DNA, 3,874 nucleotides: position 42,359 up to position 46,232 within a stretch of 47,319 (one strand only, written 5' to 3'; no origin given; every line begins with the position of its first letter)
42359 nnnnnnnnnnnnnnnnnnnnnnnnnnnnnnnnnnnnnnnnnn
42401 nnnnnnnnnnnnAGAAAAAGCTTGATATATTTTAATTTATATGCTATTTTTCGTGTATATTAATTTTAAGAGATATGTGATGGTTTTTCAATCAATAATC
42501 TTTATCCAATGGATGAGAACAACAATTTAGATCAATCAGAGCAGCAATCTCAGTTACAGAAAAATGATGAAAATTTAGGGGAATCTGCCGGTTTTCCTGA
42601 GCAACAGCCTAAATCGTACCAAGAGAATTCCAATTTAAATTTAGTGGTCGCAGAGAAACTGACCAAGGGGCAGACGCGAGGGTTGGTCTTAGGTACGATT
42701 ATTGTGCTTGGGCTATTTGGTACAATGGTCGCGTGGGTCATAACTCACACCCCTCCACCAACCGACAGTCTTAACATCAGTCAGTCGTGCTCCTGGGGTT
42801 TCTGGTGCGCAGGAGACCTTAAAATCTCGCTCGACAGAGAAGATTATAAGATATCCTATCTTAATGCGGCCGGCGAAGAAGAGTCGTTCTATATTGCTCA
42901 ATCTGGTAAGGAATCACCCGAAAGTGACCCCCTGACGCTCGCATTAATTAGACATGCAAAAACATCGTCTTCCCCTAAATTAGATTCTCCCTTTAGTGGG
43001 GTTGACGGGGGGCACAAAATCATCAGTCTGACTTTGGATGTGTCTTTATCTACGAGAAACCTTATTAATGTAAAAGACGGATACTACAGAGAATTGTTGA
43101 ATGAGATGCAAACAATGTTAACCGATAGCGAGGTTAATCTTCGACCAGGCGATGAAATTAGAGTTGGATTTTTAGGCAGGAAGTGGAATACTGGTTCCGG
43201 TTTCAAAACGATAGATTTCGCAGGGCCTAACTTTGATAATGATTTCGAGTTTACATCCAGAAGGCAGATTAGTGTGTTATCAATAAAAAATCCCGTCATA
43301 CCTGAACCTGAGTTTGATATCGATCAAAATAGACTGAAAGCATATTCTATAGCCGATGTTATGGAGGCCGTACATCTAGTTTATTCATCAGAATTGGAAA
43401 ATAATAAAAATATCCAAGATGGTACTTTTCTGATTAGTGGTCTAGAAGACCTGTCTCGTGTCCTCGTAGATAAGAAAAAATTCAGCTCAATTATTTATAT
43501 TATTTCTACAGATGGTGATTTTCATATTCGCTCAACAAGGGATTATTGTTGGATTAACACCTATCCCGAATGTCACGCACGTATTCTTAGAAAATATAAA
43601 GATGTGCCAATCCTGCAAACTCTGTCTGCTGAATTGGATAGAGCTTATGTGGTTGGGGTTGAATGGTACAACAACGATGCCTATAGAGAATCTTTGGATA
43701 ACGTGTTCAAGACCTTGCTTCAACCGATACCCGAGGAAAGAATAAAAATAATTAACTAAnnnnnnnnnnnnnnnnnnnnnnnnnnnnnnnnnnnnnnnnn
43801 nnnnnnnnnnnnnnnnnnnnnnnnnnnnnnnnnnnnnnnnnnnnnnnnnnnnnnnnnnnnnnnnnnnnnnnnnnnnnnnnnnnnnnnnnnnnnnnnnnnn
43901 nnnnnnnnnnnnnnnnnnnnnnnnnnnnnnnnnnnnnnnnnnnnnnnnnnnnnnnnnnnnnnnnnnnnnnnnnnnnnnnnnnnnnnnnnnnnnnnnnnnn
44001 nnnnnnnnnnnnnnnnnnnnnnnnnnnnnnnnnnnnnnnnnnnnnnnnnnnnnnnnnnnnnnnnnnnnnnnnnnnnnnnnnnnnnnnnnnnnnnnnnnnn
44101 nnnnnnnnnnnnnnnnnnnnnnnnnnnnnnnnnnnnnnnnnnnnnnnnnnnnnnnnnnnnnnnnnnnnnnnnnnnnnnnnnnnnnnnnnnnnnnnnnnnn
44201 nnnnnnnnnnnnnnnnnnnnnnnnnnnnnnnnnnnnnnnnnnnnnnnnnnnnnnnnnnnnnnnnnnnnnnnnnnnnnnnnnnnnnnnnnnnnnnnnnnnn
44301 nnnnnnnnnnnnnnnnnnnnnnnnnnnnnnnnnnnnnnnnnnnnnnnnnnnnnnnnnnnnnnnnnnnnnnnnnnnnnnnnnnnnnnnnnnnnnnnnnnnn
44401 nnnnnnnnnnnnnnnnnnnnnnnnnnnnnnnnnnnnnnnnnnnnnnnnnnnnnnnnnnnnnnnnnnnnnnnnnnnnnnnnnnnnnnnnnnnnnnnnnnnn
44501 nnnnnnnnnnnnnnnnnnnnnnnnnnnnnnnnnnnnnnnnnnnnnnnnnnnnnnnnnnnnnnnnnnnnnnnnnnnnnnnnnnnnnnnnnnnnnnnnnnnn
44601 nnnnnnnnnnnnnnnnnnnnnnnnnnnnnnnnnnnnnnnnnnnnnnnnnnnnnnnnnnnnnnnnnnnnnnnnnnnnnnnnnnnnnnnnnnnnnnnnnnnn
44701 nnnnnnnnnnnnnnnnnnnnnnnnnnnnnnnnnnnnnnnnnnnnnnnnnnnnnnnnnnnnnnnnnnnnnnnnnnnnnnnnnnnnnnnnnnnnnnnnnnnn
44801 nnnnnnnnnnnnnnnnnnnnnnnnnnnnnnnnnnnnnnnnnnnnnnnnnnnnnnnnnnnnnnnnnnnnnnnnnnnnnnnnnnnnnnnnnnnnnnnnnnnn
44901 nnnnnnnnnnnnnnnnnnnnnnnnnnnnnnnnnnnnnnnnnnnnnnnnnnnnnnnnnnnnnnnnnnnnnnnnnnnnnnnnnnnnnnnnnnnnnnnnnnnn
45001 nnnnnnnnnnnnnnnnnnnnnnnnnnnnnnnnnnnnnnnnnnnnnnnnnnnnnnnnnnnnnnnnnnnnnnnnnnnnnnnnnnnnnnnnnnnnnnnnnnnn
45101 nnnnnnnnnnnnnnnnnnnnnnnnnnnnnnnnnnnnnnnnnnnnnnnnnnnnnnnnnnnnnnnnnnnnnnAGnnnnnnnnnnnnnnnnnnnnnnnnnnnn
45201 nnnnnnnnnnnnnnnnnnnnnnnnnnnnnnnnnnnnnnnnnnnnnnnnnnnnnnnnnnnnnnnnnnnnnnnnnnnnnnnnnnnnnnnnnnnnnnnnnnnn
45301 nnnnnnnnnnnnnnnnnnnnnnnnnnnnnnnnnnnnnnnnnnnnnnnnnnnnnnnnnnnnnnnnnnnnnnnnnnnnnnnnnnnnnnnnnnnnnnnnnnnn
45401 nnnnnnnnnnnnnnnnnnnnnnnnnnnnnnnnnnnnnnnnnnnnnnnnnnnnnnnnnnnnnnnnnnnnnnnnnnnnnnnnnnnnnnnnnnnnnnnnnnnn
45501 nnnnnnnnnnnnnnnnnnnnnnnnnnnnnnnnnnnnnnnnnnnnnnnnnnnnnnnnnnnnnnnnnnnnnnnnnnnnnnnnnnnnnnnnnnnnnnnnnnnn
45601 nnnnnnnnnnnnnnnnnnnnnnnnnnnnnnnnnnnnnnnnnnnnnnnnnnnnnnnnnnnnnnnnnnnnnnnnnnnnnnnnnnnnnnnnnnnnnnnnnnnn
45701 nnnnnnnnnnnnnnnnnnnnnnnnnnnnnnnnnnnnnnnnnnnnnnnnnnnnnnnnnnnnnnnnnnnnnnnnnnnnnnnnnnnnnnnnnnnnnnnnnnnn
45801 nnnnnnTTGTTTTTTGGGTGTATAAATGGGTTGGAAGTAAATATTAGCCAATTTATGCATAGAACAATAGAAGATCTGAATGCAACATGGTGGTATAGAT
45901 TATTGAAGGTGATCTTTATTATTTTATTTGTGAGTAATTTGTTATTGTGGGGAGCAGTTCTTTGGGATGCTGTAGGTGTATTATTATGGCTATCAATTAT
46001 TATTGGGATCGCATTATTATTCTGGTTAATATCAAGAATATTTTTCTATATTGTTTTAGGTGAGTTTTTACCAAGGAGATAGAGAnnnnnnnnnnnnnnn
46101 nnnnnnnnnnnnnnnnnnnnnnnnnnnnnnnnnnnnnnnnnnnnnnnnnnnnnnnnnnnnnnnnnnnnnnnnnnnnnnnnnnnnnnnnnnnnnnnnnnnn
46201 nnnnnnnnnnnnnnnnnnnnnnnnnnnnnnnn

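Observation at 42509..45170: Membrane-anchored vWA-like protein paired with a coiled-coil polytopic membrane protein, without a MoxR/AAA partner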

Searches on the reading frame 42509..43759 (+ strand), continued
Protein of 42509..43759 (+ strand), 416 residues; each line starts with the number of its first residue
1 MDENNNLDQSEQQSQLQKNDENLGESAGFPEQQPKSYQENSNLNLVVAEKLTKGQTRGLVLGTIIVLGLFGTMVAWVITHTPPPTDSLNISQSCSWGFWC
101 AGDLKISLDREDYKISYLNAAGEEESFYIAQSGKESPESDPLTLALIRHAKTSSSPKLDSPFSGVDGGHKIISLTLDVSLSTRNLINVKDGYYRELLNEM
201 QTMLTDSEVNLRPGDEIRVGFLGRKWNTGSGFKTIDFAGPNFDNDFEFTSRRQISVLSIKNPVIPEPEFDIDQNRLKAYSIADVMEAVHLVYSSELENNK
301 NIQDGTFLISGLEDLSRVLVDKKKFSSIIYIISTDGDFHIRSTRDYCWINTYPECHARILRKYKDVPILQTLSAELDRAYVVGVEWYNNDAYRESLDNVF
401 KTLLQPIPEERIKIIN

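Call 41: fold_search(model_id=the predicted structure, library=pdb)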
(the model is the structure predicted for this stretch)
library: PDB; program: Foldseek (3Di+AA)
matches with E <= 10: 892; with E <= 0.001: 15
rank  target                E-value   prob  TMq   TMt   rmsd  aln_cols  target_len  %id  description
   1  6m3y                  2.3e-05  1.00  0.26  0.16  14.0       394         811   11  Crystal structure of pilus adhesin, SpaC from Lactobacillus rhamnosus GG - open conformation (released 2020-07-29)
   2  4cn9_A                1.2e-04  1.00  0.25  0.26   7.4       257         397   16  structure of proximal thread matrix protein 1 (PTMP1) from the mussel byssus with zinc occupied MIDAS motif (released 2014-03-12)
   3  1shu                  1.2e-04  1.00  0.23  0.43   8.9       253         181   14  Crystal Structure of the von Willebrand factor A domain of human capillary morphogenesis protein 2: an anthrax toxin rec (released 2004-04-13)
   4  2xwb_H                1.4e-04  0.99  0.26  0.16  19.7       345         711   13  Crystal Structure of Complement C3b in complex with Factors B and D (released 2011-01-12)
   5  4cn9_B                1.5e-04  1.00  0.26  0.27   8.2       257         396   15  structure of proximal thread matrix protein 1 (PTMP1) from the mussel byssus with zinc occupied MIDAS motif (released 2014-03-12)
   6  4cnb_B                2.1e-04  1.00  0.28  0.29   6.7       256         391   15  Structure of proximal thread matrix protein 1 (PTMP1) from the mussel byssus - Crystal form 2 (released 2014-03-12)
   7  9gd7_L                3.8e-04  0.96  0.21  0.15  18.0       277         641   13  DNA-PK Ku80 mediated dimer bound to DNA polymerase Lambda and DNA ligase 4/XRCC4 (released 2025-08-13)
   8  4cn8                  4.0e-04  1.00  0.27  0.28   6.2       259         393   16  Structure of proximal thread matrix protein 1 (PTMP1) from the mussel byssus (released 2014-03-12)
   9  4cnb_A                5.4e-04  1.00  0.25  0.26   8.3       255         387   17  Structure of proximal thread matrix protein 1 (PTMP1) from the mussel byssus - Crystal form 2 (released 2014-03-12)
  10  1qc5_B                5.8e-04  1.00  0.25  0.48   9.0       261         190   11  I Domain from Integrin Alpha1-Beta1 (released 2000-05-17)
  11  3hs0_D                5.8e-04  0.98  0.26  0.17  17.7       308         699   12  Cobra Venom Factor (CVF) in complex with human factor B (released 2009-07-07)
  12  1qc5_A                6.5e-04  1.00  0.25  0.49  10.1       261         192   11  I Domain from Integrin Alpha1-Beta1 (released 2000-05-17)
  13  7zs9_6                9.9e-04  0.99  0.22  0.23   8.9       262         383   10  Yeast RNA polymerase II transcription pre-initiation complex with the +1 nucleosome (complex A) (released 2022-11-16)
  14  3vi3_D                9.9e-04  0.96  0.23  0.22  16.9       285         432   14  Crystal structure of alpha5beta1 integrin headpiece (ligand-free form) (released 2012-02-22)
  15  7jtn_A                9.9e-04  0.72  0.20  0.13  18.9       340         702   14  Human Complement Factor B Inhibited by a Slow Off-Rate Modified Aptamer of 29 Bases (released 2020-12-09)
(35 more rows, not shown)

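Call 50: find_related_loci(query=A5, collection=genome_contigs, flank=7000)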
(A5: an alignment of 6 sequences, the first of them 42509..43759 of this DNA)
Query A5 (416 aa) in genome_contigs; peptide patterns used: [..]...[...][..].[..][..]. (x = any residue, [..] = any of these).
237 stretches matched a pattern, but none encodes a relative of the query by tblastn (E <= 1e-3).

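Call 51: find_related_loci(query=A5, collection=metagenome_contigs, flank=7000)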
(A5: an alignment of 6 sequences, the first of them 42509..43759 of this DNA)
Query A5 (416 aa) in metagenome_contigs; peptide patterns used: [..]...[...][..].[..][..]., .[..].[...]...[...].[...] (x = any residue, [..] = any of these).
213 stretches matched a pattern; 1 encode a relative of the query (tblastn E <= 1e-3); 1 distinct loci.
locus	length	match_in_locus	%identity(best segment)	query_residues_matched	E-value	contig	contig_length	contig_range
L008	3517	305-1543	23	1-405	5e-21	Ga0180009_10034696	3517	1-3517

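Call 59: find_related_loci(query=A5, collection=viral_contigs, flank=7000)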
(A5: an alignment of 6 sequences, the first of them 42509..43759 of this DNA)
Query A5 (416 aa) in viral_contigs; peptide patterns used: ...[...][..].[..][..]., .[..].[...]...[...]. (x = any residue, [..] = any of these).
78 stretches matched a pattern, but none encodes a relative of the query by tblastn (E <= 1e-3).

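Call 78: fold_search(model_id=the predicted structure, library=viral)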
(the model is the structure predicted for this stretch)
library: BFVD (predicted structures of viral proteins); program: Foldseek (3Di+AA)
matches with E <= 10: 942; with E <= 0.001: 2
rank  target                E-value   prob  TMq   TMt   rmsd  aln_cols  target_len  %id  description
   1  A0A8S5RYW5            3.1e-05  0.98  0.17  0.16  15.7       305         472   11  Restriction enzyme [Myoviridae sp. ctNQV2]
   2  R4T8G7                1.0e-04  0.98  0.22  0.22  29.6       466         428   11  VWFA domain-containing protein [Haloarcula hispanica tailed virus 2]
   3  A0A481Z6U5            3.2e-03  0.66  0.18  0.17  17.8       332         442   10  von willebrand factor type A domain protein [Pithovirus LCPAC302]
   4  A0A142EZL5            3.4e-03  0.84  0.26  0.15  19.1       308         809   13  (no name in the UniProt tables at hand)
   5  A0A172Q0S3            4.1e-03  0.87  0.23  0.35  10.9       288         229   10  Putative von Willebrand A domain protein [Acinetobacter phage vB_AbaM_ME3]
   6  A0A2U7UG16            5.8e-03  0.23  0.13  0.09  31.0       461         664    9  RecA-like NTPases incomplete domain containing protein [Pandoravirus macleodensis]
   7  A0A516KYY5            7.0e-03  0.77  0.26  0.37  18.9       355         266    9  (no name in the UniProt tables at hand)
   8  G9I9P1                3.5e-02  0.63  0.09  0.21  15.4       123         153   13  (no name in the UniProt tables at hand)
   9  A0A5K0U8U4            1.0e-01  0.28  0.21  0.10   9.5       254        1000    9  RBR-type E3 ubiquitin transferase [Yasminevirus sp. GU-2018]
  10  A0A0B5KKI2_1          1.1e-01  0.10  0.09  0.04  25.5       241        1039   10  RNA-directed RNA polymerase L [Wuhan horsefly Virus]
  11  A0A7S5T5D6            1.2e-01  0.05  0.10  0.13  22.5       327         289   15  (no name in the UniProt tables at hand)
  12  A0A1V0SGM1            1.3e-01  0.60  0.08  0.28  14.4        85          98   12  Uncharacterized protein [Hokovirus HKV1]
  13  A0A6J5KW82            1.5e-01  0.04  0.08  0.07  27.2       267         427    9  Uncharacterized protein [uncultured Caudovirales phage]
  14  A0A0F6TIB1            2.3e-01  0.54  0.07  0.38  14.2        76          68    8  Uncharacterized protein [Escherichia coli O157 typing phage 5]
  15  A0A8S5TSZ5            2.6e-01  0.57  0.08  0.41   7.9        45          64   13  Uncharacterized protein [CrAss-like virus sp. ct3KQ27]
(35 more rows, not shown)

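Call 79: find_encoding_contigs(protein=P0018, flank=8000, max_places=2)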
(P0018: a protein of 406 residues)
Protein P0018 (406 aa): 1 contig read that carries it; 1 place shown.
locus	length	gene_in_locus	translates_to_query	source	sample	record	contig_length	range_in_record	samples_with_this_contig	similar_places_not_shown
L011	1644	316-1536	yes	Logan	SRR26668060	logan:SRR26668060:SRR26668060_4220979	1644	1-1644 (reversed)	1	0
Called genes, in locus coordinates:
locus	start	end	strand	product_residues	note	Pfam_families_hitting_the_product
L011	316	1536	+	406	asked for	-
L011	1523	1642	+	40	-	?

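Call 80: find_encoding_contigs(protein=P0014, flank=8000, max_places=2)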
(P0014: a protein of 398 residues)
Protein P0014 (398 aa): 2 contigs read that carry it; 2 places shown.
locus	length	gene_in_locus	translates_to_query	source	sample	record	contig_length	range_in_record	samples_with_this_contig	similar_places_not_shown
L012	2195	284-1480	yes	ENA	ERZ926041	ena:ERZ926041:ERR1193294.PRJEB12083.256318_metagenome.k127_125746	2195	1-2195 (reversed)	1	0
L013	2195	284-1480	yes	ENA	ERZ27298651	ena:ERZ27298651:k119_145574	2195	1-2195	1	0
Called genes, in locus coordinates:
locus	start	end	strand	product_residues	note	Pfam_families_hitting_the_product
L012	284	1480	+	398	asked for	-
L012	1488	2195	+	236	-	?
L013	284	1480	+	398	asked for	-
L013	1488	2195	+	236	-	?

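Call 81: find_encoding_contigs(protein=P0010, flank=8000, max_places=2)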
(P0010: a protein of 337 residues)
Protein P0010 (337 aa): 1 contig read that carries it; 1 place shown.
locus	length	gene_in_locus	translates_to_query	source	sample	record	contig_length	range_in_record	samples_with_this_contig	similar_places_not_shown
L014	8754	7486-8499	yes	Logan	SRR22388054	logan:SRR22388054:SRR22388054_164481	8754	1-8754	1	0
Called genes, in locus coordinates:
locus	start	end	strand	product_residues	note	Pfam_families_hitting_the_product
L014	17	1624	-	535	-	PF00239:Resolvase, PF07508:Recombinase (weak), PF13408:Zn_ribbon_recom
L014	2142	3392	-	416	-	PF27228:MTBMA_p00010_2nd (weak)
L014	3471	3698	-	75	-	-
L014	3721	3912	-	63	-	-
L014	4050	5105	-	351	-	-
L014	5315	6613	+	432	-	-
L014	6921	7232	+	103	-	PF20619:DUF6804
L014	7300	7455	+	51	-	-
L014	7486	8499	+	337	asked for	-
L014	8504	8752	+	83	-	?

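Call 82: find_encoding_contigs(protein=P0021, flank=8000, max_places=2)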
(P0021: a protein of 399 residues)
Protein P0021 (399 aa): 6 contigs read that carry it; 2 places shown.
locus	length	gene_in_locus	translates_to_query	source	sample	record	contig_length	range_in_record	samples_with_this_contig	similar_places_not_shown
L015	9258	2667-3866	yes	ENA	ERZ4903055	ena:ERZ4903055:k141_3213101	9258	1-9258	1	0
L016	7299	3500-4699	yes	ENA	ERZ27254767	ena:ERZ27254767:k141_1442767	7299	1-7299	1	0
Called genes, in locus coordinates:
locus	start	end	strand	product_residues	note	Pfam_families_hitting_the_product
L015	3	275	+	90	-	?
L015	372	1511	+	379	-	PF03102:NeuB, PF08666:SAF (weak)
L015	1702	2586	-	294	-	PF00565:SNase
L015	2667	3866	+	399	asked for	PF13240:Zn_Ribbon_1 (weak)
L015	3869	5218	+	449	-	-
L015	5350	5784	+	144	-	-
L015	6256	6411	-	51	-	PF19451:DUF5989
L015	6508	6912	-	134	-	PF19588:SxtJ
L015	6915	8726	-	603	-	PF02543:Carbam_trans_N, PF16861:Carbam_trans_C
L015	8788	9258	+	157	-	?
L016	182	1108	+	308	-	-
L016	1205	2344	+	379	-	PF03102:NeuB, PF08666:SAF (weak)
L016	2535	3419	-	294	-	PF00565:SNase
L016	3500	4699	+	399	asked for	PF13240:Zn_Ribbon_1 (weak)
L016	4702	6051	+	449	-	-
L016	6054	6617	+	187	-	-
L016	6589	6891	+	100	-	-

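Call 95: find_encoding_contigs(protein=P0001, flank=10000, max_places=3)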
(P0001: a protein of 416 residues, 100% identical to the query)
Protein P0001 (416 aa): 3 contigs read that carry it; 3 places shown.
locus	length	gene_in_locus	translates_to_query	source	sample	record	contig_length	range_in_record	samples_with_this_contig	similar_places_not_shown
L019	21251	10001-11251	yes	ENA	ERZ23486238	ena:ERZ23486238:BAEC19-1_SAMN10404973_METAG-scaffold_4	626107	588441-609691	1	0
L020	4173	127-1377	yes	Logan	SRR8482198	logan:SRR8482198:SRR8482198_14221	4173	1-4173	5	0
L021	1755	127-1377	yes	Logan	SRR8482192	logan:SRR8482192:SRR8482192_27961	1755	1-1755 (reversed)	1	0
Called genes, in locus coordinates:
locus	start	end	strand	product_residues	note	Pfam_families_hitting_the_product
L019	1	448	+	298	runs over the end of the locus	PF02355:SecD_SecF_C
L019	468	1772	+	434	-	PF13393:tRNA-synt_His, PF00587:tRNA-synt_2b, PF03129:HGTP_anticodon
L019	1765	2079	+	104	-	-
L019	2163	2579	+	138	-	PF11969:DcpS_C, PF01230:HIT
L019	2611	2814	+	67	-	-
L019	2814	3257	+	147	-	PF09424:YqeY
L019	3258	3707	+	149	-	PF02130:YbeY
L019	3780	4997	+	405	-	PF11104:PilM_2 (faint), PF14450:FtsA (weak), PF02491:SHS2_FTSA, PF06277:EutA (weak), PF06723:MreB_Mbl, PF14450:FtsA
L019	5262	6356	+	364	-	PF00091:Tubulin, PF12327:FtsZ_C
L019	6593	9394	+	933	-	PF08471:Ribonuc_red_2_N, PF02867:Ribonuc_red_lgC, PF12637:TSCPD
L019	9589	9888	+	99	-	-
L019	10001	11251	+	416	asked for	-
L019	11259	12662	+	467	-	-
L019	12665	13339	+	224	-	PF00565:SNase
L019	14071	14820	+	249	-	-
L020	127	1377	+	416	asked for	-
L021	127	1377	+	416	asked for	-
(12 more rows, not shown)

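Call 105: search_dna_similar(query=window:42509-43756:+, collection=plasmids, mode=protein, max_evalue=0.001, max_rows=10)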
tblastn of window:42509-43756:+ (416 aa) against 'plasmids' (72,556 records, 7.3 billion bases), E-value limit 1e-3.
No match.

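Call 106: search_dna_similar(query=window:42509-43756:+, collection=phages, mode=protein, max_evalue=0.001, max_rows=10)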
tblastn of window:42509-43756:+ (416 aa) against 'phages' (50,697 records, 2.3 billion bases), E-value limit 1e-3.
No match.

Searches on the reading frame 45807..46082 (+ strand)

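Call 4: search_protein_families(library=pfam, proteins=[window:45807-46082:+], max_evalue=1)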
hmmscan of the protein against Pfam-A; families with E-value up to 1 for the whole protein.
window:45807-46082:+ (91 aa): 1 family
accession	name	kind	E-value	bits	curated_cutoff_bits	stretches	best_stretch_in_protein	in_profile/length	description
PF19744.4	DUF6232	-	0.14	13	27.4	1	12-74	19-74/117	Family of unknown function (DUF6232)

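Call 23: search_protein_families(library=phrogs, proteins=[window:45807-46082:+], max_evalue=1)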
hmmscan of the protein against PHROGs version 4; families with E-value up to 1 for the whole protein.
window:45807-46082:+ (91 aa): 0 families
